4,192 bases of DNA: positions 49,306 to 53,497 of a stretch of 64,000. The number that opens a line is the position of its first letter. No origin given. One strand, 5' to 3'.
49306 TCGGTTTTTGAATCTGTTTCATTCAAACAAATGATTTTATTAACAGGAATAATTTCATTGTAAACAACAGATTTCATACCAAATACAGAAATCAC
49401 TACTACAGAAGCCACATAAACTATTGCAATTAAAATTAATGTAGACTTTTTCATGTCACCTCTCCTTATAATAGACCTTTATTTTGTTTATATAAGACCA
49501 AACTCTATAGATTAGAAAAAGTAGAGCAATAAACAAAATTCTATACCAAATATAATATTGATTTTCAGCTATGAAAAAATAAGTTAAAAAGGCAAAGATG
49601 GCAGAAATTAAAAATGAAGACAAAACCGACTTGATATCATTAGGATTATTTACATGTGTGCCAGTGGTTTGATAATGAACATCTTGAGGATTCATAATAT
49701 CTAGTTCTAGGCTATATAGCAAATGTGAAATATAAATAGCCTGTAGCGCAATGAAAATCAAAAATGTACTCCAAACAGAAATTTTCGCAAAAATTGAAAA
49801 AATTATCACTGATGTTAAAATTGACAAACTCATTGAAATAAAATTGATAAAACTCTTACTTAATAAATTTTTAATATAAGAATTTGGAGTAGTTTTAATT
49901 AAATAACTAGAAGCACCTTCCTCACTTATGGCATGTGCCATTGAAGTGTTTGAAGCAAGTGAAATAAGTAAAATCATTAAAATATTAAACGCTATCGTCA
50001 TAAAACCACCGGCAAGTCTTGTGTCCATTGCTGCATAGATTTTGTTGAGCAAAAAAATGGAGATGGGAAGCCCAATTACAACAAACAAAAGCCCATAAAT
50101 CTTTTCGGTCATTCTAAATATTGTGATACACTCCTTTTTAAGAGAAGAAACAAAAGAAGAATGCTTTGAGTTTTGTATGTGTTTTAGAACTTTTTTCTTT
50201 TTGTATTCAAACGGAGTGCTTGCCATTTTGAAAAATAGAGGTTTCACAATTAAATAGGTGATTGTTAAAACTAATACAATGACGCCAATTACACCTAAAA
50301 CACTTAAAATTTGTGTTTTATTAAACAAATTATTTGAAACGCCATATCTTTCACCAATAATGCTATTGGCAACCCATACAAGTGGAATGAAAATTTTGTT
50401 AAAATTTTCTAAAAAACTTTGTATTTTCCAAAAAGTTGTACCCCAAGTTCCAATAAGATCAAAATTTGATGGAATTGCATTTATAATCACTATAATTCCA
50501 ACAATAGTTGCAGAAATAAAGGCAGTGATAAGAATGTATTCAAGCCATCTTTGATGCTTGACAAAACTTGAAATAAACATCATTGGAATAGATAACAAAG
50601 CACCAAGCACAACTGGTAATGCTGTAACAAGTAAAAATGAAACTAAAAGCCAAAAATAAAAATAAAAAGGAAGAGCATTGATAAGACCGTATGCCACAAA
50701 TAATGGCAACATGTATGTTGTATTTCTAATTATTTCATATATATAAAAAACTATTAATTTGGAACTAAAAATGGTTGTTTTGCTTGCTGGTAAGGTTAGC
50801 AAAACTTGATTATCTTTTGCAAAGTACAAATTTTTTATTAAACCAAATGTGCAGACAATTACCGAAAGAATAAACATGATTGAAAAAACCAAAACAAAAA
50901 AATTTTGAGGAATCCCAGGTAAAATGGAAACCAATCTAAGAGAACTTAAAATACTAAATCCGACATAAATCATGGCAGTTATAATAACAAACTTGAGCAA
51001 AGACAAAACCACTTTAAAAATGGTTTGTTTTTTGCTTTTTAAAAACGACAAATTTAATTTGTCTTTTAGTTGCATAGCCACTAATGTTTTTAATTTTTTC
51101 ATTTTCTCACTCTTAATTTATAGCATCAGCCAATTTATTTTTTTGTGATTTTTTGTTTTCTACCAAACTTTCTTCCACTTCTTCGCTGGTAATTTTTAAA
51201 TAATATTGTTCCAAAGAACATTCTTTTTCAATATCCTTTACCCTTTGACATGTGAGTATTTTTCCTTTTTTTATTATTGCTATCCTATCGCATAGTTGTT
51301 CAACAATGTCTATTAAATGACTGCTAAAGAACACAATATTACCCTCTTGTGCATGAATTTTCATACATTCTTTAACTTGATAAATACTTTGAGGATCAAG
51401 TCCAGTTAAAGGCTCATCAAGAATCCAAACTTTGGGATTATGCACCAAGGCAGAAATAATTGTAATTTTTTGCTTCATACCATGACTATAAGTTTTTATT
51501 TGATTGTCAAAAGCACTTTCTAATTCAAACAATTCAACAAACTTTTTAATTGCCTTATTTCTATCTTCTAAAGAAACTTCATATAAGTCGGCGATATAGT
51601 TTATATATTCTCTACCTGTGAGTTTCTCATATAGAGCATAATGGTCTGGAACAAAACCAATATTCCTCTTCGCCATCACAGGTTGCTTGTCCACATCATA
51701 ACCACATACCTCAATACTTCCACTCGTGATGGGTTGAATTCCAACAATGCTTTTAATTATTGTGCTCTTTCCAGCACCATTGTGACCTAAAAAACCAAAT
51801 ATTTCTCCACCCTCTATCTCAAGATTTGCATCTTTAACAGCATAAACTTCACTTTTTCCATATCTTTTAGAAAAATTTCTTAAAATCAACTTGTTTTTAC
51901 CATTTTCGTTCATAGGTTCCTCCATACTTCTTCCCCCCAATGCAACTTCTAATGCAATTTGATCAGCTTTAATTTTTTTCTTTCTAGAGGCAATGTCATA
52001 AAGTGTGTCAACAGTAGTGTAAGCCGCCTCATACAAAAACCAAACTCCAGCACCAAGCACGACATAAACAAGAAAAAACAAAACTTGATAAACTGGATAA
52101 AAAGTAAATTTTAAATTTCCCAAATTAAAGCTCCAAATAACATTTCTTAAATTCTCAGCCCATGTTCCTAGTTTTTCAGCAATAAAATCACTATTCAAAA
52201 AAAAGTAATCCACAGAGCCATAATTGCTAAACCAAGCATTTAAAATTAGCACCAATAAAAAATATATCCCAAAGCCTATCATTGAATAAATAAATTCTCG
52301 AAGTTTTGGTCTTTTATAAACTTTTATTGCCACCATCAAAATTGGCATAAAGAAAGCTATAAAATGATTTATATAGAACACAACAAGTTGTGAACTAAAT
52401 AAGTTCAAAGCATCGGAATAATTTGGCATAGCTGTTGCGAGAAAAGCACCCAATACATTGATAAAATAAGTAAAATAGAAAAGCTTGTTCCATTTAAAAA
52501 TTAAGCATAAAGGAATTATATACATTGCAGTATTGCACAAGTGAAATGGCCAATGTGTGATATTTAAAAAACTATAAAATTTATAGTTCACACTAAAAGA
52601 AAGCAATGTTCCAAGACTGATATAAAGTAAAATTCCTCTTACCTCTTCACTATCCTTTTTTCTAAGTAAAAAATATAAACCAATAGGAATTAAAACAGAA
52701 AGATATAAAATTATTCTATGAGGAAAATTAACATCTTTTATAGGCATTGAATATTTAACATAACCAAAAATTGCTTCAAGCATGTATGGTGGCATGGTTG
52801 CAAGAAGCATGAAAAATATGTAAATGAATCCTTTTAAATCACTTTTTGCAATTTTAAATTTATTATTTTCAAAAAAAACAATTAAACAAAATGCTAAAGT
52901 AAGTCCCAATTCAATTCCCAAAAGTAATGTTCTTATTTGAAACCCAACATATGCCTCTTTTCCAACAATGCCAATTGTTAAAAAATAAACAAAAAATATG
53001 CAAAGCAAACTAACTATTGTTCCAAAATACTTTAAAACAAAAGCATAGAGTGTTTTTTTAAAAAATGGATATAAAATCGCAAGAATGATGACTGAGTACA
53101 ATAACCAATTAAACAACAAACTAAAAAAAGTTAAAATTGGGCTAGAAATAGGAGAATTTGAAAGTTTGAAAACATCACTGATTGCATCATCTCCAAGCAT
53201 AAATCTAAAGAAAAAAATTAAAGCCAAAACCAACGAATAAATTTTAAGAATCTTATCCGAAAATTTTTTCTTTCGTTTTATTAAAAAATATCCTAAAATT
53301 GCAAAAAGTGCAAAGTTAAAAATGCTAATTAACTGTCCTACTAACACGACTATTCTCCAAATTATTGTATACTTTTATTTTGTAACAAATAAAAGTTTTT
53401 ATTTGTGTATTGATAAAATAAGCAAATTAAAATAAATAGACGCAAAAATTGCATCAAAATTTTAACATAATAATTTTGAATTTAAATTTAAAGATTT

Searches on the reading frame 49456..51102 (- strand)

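Call 63: search_protein_families(library=pfam, proteins=[window:49456-51102:-], max_evalue=0.00001)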
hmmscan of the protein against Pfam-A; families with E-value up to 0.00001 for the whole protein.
window:49456-51102:- (548 aa): 1 family
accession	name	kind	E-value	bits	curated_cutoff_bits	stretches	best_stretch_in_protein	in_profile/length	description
PF16949.11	ABC_tran_2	-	1.1e-08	34.9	25.7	1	31-360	14-341/542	Putative ATP-binding cassette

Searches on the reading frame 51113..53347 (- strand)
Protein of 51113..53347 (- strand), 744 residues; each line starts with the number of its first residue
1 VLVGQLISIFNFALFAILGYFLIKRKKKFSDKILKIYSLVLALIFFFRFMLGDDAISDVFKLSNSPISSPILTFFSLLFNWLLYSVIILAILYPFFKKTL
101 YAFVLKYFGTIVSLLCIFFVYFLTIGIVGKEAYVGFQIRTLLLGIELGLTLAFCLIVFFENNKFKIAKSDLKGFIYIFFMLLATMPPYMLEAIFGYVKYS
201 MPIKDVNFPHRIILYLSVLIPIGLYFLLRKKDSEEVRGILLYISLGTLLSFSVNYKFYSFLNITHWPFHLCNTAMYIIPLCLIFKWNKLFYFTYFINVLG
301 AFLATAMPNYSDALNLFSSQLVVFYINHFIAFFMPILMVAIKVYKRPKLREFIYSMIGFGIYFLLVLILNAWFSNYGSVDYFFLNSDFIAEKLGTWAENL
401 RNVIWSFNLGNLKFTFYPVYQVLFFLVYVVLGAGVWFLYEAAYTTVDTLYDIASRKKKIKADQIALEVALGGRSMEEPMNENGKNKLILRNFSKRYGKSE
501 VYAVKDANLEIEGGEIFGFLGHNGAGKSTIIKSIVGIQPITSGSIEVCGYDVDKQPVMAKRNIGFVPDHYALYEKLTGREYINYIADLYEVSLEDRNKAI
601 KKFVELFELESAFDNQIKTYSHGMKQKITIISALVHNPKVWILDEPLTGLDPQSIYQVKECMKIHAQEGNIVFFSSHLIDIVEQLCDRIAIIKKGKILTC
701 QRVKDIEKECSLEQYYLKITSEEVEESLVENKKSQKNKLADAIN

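Call 13: search_protein_families(library=pfam, proteins=[window:51113-53347:-])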
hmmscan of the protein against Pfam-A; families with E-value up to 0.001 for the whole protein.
window:51113-53347:- (744 aa): 3 families
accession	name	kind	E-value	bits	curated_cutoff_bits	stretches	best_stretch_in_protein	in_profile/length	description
PF00005.33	ABC_tran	-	1e-26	94.6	25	1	505-647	2-136/137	ABC transporter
PF14808.11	TMEM164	-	2.7e-18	66.7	25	1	210-424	6-205/217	TMEM164 family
PF13304.12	AAA_21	-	1.6e-08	35.4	27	1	566-677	173-298/304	AAA domain, putative AbiEii toxin, Type IV TA system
